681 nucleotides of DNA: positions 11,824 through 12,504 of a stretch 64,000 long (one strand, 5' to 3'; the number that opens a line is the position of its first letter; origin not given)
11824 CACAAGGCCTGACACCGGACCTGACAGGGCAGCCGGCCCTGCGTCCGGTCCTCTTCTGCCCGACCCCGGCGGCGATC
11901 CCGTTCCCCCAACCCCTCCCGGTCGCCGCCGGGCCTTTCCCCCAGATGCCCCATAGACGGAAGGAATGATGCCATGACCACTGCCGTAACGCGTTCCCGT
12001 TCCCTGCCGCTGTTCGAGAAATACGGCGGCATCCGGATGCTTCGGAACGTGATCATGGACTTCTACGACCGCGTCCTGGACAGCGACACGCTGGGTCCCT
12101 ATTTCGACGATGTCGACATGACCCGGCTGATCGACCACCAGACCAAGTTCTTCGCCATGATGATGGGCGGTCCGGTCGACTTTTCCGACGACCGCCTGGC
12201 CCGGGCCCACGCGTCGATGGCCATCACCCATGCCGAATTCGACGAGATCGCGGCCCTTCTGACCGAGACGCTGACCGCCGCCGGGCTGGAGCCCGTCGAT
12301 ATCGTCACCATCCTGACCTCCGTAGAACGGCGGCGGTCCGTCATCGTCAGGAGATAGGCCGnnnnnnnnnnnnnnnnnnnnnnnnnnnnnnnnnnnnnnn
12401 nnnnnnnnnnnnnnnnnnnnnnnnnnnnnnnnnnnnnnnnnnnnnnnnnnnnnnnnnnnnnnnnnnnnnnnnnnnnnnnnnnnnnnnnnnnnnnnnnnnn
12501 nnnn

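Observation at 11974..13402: Truncated haemoglobin translationally coupled to a PAS-like class III nucleotidyl cyclase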

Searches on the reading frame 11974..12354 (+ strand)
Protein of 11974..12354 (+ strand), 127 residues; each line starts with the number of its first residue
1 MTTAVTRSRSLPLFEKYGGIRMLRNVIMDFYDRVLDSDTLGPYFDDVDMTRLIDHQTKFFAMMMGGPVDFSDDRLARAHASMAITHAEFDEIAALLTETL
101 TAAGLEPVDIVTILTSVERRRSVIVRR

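Call 3: search_protein_families(library=pfam, proteins=[window:11974-12354:+], max_evalue=0.1)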
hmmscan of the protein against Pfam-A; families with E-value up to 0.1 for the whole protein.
window:11974-12354:+ (127 aa): 2 families
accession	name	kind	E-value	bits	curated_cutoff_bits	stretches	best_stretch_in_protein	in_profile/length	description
PF01152.27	Bac_globin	-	2.6e-17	63.6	21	1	13-121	2-116/121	Bacterial-like globin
PF11563.14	Protoglobin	-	0.051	14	25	1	25-110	35-104/158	Protoglobin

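Call 4: search_protein_families(library=ncbifam, proteins=[window:11974-12354:+], max_evalue=0.1)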
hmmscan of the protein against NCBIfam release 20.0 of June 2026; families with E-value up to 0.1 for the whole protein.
window:11974-12354:+ (127 aa): 0 families

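Call 5: search_solved_structures(query=window:11974-12354:+, max_evalue=0.01, show_alignments=3)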
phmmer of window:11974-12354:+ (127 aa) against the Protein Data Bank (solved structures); distinct sequences matched with E-value up to 0.01: 31.
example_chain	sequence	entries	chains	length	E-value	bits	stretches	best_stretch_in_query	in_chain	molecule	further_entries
1idr_A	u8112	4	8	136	2.3e-16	63.1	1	7-114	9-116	HEMOGLOBIN HBN | Hemoglobin-like protein HbN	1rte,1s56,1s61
5ab8_A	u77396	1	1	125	7.2e-16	61.5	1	12-114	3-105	GROUP 1 TRUNCATED HEMOGLOBIN GLBN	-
2gkm_A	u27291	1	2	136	8.6e-16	61.3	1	7-114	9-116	Hemoglobin-like protein HbN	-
2gln_A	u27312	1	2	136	1.7e-15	60.4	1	7-114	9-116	Hemoglobin-like protein HbN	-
2gkn_A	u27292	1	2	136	2.3e-15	59.9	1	7-114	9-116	Hemoglobin-like protein HbN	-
2gl3_A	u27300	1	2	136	8.5e-15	58.1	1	7-114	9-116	Hemoglobin-like protein HbN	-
3aq5_A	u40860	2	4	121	1.1e-11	48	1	12-112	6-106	Group 1 truncated hemoglobin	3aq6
3aq8_A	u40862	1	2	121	1.6e-11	47.6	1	12-112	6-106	Group 1 truncated hemoglobin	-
3aq9_A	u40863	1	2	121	3e-11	46.7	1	12-112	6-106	Group 1 truncated hemoglobin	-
3aq7_A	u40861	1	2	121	4.2e-11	46.2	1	12-112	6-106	Group 1 truncated hemoglobin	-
1dly_A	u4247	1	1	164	1.4e-10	44.5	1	7-124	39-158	HEMOGLOBIN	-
1dlw_A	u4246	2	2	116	1.9e-10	44.1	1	13-112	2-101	HEMOGLOBIN | MYOGLOBIN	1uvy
1uvx_A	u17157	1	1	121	3.4e-10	43.2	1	13-124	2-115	GLOBIN LI637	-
1s69_A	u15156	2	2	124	5.2e-10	42.7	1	13-116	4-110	Cyanoglobin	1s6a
2hz2_A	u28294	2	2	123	5.6e-10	42.6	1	13-116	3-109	Cyanoglobin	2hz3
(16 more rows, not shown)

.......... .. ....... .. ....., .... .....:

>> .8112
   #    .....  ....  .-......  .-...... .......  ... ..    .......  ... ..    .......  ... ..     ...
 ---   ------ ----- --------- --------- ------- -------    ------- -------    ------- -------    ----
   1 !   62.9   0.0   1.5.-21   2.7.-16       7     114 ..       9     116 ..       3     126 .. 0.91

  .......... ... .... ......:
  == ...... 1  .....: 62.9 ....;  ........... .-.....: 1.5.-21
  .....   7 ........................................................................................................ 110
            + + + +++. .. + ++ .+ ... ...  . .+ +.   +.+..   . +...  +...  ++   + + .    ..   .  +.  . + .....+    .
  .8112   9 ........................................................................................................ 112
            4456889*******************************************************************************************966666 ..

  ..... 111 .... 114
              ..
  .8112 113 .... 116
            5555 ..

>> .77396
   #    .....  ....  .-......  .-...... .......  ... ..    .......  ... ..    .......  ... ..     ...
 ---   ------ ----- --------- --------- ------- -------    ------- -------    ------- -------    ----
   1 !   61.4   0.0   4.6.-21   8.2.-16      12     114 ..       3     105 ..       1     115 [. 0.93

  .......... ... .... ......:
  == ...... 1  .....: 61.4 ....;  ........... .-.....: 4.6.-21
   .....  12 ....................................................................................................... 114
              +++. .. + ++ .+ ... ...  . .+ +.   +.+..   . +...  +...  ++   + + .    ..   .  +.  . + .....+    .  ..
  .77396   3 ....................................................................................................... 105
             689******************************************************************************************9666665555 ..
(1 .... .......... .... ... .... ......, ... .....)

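Call 7: find_homologous_proteins(query=window:11974-12354:+, max_evalue=0.00001)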
Query window:11974-12354:+ (127 aa): 103 proteins with E <= 0.00001 among 119 candidates.
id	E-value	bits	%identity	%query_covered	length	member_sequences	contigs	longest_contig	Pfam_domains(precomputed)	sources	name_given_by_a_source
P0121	2.9e-75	267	100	100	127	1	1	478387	PF01152.28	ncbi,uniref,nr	ncbi:group I truncated hemoglobin [Chachezhania sediminis]|uniref:group I truncated hemoglobin n=1 T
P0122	1.1e-62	227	86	99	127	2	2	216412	PF01152.28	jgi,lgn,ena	-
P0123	5.6e-51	189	70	98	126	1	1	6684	PF01152.28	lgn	-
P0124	3.8e-48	180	65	100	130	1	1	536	PF01152.28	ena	-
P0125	3.8e-47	177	63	99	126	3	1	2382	PF01152.28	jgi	-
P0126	7.1e-46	173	63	99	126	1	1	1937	PF01152.28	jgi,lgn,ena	-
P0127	1.2e-45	172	62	98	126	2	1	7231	PF01152.28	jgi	jgi:hemoglobin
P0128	2.6e-45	171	65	94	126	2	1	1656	PF01152.28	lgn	-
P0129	6.3e-45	170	60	99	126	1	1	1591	PF01152.28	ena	-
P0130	1.5e-44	169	62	97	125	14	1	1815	PF01152.28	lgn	-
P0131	3.7e-44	167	58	98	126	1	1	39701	PF01152.28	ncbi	ncbi:MAG: group 1 truncated hemoglobin [Arenibacterium sp.]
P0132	9.8e-44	166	63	95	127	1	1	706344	PF01152.28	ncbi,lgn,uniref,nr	ncbi:group I truncated hemoglobin [Albimonas pacifica]|uniref:Hemoglobin n=1 Tax=Albimonas pacifica 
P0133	1.5e-43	165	60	98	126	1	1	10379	PF01152.28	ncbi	ncbi:MAG: group 1 truncated hemoglobin [Sulfitobacter sp.]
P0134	4.3e-43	164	58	98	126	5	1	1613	PF01152.28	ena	-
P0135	6.1e-43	163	60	97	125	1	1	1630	PF01152.28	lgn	-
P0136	1.1e-42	162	64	89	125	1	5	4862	PF01152.28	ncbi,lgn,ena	-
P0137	1.2e-42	162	60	99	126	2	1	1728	PF01152.28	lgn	-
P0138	1.4e-42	162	65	90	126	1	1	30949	PF01152.28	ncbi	ncbi:MAG: group 1 truncated hemoglobin [Pseudomonadota bacterium]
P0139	1.4e-42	162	62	98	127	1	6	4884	PF01152.28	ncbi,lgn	-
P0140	1.6e-42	162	60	98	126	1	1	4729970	PF01152.28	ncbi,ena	-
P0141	2.0e-42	162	58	98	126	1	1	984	PF01152.28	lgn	-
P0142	2.2e-42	162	61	100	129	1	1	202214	PF01152.28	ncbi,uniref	ncbi:group I truncated hemoglobin [Primorskyibacter sp. S87]|uniref:group I truncated hemoglobin n=1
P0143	3.2e-42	161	60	99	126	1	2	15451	PF01152.28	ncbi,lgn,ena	-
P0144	3.6e-42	161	58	98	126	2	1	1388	PF01152.28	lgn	-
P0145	3.8e-42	161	60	98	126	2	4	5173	PF01152.28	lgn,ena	-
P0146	4.7e-42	161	60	98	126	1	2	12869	PF01152.28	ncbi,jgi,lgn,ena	-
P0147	6.0e-42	160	66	92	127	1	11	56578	PF01152.28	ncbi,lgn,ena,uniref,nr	ncbi:group I truncated hemoglobin [Marinibacterium profundimaris]|uniref:Globin n=1 Tax=Marinibacter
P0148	6.1e-42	160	57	98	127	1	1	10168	PF01152.28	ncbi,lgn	ncbi:MAG: group 1 truncated hemoglobin [Arenibacterium sp.]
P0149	9.2e-42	160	57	99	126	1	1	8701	PF01152.28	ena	-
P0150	4.2e-41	157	57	99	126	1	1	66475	PF01152.28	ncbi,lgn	-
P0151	4.4e-41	157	58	98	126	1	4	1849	PF01152.28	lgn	-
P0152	6.4e-41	157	60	97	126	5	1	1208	PF01152.28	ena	-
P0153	7.2e-41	157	62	90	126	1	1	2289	PF01152.28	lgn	-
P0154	7.3e-41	157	59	99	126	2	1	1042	PF01152.28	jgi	jgi:hemoglobin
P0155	1.7e-40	155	63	96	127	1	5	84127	PF01152.28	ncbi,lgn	ncbi:MAG: group 1 truncated hemoglobin [Pseudomonadota bacterium]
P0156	1.8e-40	155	58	98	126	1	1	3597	PF01152.28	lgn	-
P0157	2.4e-40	155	60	99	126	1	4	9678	PF01152.28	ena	-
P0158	2.4e-40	155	63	93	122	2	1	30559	PF01152.28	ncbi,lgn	ncbi:MAG: group 1 truncated hemoglobin [Sedimentitalea sp.]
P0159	2.4e-40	155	59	98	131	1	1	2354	PF01152.28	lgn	-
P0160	2.6e-40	155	58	99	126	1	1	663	PF01152.28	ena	-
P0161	4.6e-40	154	55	98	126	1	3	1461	PF01152.28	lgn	-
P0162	8.2e-40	153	58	94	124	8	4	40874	PF01152.28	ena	-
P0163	8.3e-40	153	56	98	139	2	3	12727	PF01152.28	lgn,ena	-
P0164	8.3e-40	153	62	91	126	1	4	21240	PF01152.28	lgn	-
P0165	1.2e-39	153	65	89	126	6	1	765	PF01152.28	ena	-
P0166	1.7e-39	152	59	94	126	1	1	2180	PF01152.28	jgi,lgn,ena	-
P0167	2.2e-39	152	60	92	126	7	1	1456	PF01152.28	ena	-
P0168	6.2e-39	150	63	89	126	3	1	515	PF01152.28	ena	-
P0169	1.1e-38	150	57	98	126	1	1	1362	PF01152.28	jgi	jgi:hemoglobin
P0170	2.0e-38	149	55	98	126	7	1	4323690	PF01152.28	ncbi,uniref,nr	ncbi:group I truncated hemoglobin [Sulfitobacter sp. JL08]|uniref:group I truncated hemoglobin n=1 T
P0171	2.1e-37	146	57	100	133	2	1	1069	PF01152.28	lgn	-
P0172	5.8e-37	144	59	91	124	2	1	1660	PF01152.28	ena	-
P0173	1.2e-36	143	57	90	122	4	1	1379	PF01152.28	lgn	-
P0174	4.6e-36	141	53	91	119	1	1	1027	PF01152.28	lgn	-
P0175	1.2e-35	140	54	89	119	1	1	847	PF01152.28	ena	-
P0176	2.4e-35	139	59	91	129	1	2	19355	PF01152.28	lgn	-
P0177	3.0e-35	139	55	90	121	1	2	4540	PF01152.28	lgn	-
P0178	3.6e-35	138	51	92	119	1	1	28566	PF01152.28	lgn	-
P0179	4.4e-35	138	55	100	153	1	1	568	PF01152.28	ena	-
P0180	1.4e-34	136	55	91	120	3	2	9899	PF01152.28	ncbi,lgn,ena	ncbi:MAG: group 1 truncated hemoglobin [Pseudomonadota bacterium]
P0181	2.1e-34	136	58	89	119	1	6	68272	PF01152.28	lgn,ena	-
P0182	1.8e-32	130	50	92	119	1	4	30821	PF01152.28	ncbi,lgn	ncbi:MAG: group 1 truncated hemoglobin [Pseudomonadota bacterium]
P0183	3.7e-32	129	50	92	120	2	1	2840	PF01152.28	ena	-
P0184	4.0e-32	128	51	91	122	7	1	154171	PF01152.28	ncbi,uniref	ncbi:group I truncated hemoglobin [Ruegeria jejuensis]|uniref:group I truncated hemoglobin n=1 Tax=R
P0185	1.0e-30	124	54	90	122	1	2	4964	PF01152.28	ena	-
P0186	1.1e-30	124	61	77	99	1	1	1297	PF01152.28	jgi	-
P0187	2.5e-30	123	51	89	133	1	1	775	PF01152.28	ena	-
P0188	1.7e-29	120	55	79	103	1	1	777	PF01152.28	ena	-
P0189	2.1e-29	120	53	91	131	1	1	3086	PF01152.28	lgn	-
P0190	6.0e-29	118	59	72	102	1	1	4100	PF01152.28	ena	-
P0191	1.1e-28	117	57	73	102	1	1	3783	PF01152.28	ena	-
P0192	1.1e-28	117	49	91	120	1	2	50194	PF01152.28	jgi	jgi:hemoglobin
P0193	3.1e-28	116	48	89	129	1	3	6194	PF01152.28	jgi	jgi:hemoglobin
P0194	4.9e-28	115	50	91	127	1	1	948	PF01152.28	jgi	jgi:hemoglobin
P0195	9.5e-28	114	51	89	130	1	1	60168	PF01152.28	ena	-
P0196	1.9e-27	113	48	93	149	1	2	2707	PF01152.28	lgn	-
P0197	2.5e-27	113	47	91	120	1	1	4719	PF01152.28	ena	-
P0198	5.2e-27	112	46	91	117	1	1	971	PF01152.28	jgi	-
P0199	5.8e-27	112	49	91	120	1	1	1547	PF01152.28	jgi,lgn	jgi:hemoglobin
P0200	6.0e-27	112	50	94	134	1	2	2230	PF01152.28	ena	-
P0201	6.0e-27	112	50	91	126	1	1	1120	PF01152.28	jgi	jgi:hemoglobin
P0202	6.0e-27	112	49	91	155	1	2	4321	PF01152.28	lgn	-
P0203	7.9e-27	111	49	91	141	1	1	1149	PF01152.28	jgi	jgi:hemoglobin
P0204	1.4e-26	111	47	91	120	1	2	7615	PF01152.28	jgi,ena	-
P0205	1.7e-26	110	48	91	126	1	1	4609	PF01152.28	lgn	-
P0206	3.5e-26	109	47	89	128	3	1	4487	PF01152.28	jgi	jgi:hemoglobin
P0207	4.0e-26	109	48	89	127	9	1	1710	PF01152.28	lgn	-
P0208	6.2e-26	109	50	91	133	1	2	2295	PF01152.28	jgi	jgi:hemoglobin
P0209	8.8e-26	108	47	91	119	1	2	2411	PF01152.28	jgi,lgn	jgi:hemoglobin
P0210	2.0e-25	107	44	90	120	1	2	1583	PF01152.28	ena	-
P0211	2.4e-25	107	54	77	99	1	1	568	PF01152.28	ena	-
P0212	2.7e-25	107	42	90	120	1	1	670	PF01152.28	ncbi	-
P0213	3.2e-25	106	46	91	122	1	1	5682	PF01152.28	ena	-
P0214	1.3e-24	104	46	91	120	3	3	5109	PF01152.28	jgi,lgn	jgi:hemoglobin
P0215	4.4e-24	103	45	91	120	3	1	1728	PF01152.28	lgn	-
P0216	5.9e-24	102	47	88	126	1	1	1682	PF01152.28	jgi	jgi:hemoglobin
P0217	1.2e-23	101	43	91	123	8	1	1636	PF01152.28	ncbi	-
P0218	1.6e-22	98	40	91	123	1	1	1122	PF01152.28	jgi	-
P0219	4.7e-21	93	42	89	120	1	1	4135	PF01152.28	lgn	-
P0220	6.3e-21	92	44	91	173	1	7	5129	PF01152.28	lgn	-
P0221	6.6e-21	92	41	91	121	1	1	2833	PF01152.28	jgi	jgi:hemoglobin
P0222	6.2e-19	86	71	43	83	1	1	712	PF01152.28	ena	-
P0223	1.5e-18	85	44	80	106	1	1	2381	PF01152.28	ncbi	-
